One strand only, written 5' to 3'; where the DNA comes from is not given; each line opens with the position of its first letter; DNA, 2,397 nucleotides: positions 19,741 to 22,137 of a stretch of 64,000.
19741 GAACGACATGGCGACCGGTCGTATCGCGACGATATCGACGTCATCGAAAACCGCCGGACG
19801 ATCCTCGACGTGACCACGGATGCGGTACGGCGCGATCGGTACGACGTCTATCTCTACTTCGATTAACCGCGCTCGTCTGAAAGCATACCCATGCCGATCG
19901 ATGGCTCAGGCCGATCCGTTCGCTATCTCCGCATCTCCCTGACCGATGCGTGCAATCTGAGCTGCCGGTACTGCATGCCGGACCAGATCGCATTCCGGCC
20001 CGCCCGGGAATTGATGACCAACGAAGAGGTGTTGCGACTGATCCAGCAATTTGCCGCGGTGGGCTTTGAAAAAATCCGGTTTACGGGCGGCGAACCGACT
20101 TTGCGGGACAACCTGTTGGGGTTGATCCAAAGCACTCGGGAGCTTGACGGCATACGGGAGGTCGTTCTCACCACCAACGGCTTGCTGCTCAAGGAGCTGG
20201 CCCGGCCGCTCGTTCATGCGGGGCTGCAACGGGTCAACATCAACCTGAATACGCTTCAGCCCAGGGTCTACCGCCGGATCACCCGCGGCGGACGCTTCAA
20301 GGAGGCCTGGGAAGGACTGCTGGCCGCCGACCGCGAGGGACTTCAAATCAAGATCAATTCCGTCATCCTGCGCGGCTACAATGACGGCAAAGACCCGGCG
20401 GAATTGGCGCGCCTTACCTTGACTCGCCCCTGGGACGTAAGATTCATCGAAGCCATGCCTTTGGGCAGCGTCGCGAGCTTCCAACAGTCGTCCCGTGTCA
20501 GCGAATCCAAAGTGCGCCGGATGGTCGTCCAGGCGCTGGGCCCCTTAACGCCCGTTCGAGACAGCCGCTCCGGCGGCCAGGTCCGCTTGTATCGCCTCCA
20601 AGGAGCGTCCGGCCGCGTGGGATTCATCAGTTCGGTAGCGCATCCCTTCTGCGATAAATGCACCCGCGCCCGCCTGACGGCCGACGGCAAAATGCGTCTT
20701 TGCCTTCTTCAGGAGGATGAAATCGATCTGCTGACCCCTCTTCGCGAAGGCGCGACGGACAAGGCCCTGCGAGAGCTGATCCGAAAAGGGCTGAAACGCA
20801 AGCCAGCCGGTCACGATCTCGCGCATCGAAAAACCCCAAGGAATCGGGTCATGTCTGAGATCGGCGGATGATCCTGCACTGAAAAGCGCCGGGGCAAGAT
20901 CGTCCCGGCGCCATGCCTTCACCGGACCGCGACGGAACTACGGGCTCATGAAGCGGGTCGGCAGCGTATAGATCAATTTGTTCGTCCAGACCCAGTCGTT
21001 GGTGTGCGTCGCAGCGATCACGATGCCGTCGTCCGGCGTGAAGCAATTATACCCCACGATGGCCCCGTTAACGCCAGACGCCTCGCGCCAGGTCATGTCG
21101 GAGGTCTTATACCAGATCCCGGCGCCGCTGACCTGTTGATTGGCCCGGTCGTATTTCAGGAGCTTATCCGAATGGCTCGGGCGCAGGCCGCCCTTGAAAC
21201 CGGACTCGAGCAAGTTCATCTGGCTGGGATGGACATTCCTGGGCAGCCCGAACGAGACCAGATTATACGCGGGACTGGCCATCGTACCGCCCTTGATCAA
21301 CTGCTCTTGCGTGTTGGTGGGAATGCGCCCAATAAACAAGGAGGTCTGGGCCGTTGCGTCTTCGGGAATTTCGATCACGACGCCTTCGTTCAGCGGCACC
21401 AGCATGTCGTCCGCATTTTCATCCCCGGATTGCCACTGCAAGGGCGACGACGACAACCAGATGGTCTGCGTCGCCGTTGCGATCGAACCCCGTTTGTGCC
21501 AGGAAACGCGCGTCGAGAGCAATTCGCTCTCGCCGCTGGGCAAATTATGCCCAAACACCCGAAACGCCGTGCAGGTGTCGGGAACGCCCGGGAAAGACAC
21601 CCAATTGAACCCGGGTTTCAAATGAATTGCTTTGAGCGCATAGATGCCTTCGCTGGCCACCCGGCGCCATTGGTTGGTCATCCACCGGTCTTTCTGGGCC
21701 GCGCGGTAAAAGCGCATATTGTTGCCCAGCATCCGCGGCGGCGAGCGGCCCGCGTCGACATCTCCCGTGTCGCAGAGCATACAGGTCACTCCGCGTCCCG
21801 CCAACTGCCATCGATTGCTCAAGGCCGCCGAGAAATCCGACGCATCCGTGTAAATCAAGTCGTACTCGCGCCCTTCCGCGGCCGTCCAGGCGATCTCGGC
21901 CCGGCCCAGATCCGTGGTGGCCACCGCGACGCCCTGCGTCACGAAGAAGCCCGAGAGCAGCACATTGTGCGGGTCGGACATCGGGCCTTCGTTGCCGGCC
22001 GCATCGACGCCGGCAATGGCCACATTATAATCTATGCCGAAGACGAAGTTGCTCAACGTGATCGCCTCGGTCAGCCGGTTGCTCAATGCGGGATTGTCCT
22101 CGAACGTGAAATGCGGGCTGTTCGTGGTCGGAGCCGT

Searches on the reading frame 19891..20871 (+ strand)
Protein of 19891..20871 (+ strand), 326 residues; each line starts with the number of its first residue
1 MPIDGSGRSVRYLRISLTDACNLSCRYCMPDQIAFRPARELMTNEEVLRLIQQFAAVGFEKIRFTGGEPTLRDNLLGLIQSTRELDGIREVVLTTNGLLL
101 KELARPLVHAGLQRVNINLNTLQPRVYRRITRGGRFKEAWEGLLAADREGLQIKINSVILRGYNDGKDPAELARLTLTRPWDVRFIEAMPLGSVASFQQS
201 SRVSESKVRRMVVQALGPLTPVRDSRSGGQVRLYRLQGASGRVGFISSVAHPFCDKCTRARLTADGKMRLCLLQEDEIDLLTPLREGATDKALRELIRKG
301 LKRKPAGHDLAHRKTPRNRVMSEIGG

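Call 16: search_protein_families(library=pfam, proteins=[window:19891-20871:+], max_evalue=0.001)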
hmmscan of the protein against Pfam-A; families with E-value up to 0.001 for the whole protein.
window:19891-20871:+ (326 aa): 3 families
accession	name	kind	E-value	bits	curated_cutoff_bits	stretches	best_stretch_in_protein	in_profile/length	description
PF06463.18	Mob_synth_C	-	3.2e-35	121.3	37.4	1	182-309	2-127/128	Molybdenum Cofactor Synthesis C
PF04055.27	Radical_SAM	-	6.3e-33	114.7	29.5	1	15-166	1-157/166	Radical SAM superfamily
PF13353.11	Fer4_12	-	1.5e-08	35.4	22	1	15-106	9-100/137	4Fe-4S single cluster domain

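Call 30: find_encoding_contigs(protein=window:19891-20871:+, flank=2000, max_places=4)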
Protein window:19891-20871:+ (326 aa): 5 contigs read that carry it; 3 places shown.
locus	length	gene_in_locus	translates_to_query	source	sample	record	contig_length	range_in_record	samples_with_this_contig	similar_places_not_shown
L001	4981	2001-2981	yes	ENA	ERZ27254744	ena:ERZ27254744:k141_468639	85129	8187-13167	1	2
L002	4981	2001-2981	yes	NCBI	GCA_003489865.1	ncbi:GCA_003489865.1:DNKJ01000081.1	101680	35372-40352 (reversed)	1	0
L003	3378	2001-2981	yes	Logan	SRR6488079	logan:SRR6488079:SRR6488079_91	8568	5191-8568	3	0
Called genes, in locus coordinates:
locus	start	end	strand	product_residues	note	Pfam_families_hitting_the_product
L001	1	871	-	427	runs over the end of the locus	PF04015:DUF362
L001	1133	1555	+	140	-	PF13581:HATPase_c_2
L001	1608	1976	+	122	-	-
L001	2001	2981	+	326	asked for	PF13353:Fer4_12, PF04055:Radical_SAM, PF06463:Mob_synth_C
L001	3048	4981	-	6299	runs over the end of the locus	PF12951:PATR, PF22544:HYDIN_VesB_CFA65-like_Ig (weak), PF19190:BACON_2 (weak)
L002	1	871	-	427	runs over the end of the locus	PF04015:DUF362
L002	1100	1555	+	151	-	PF13581:HATPase_c_2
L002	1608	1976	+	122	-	-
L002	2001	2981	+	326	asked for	PF13353:Fer4_12, PF04055:Radical_SAM, PF06463:Mob_synth_C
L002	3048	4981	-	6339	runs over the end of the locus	PF12951:PATR, PF22544:HYDIN_VesB_CFA65-like_Ig (weak), PF19190:BACON_2 (weak)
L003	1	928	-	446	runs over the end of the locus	PF04015:DUF362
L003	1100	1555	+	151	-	PF13581:HATPase_c_2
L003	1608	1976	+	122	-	-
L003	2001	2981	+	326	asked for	PF13353:Fer4_12, PF04055:Radical_SAM, PF06463:Mob_synth_C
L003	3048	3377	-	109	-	?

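Call 59: list_cluster_members(proteins=[P0003, window:19891-20871:+])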
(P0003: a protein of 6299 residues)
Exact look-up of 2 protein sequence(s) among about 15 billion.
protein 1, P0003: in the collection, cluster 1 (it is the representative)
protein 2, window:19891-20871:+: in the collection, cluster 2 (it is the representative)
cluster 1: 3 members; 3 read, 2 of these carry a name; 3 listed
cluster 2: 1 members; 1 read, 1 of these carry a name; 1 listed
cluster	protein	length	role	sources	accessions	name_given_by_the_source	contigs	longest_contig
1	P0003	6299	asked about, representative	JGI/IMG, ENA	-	-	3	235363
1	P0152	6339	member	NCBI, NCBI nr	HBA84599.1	MAG TPA: hypothetical protein DCZ95_10935 [Verrucomicrobia bacterium] | hypothetical protein [Verrucomicrobiota bacterium]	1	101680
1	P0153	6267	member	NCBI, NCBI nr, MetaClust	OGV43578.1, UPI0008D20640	MAG: hypothetical protein A2X46_08050 [Lentisphaerae bacterium GWF2_57_35] | status=active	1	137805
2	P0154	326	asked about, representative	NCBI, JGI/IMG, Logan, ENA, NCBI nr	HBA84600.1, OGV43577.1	MAG TPA: GTP 3',8-cyclase MoaA [Verrucomicrobia bacterium] | MAG: cyclic pyranopterin phosphate synthase MoaA [Lentisphaerae bacterium GWF2_57_35]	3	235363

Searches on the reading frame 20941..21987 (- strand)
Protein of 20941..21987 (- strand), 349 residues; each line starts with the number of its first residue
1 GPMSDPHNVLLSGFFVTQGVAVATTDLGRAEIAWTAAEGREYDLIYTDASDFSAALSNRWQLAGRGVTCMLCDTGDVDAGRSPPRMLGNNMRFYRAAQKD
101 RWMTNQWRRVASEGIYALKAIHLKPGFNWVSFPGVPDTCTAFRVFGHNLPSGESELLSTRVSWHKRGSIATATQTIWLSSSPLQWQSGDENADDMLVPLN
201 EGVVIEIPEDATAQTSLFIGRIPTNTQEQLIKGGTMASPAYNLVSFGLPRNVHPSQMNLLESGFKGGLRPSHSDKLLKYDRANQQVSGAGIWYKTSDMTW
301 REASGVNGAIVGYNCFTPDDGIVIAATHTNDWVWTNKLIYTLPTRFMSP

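Call 64: search_protein_families(library=pfam, proteins=[window:20941-21987:-], max_evalue=1)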
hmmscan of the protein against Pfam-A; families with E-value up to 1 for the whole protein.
window:20941-21987:- (349 aa): 0 families

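Call 65: search_solved_structures(query=window:20941-21987:-, max_evalue=1)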
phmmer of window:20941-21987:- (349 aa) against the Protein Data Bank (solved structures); distinct sequences matched with E-value up to 1: 0.
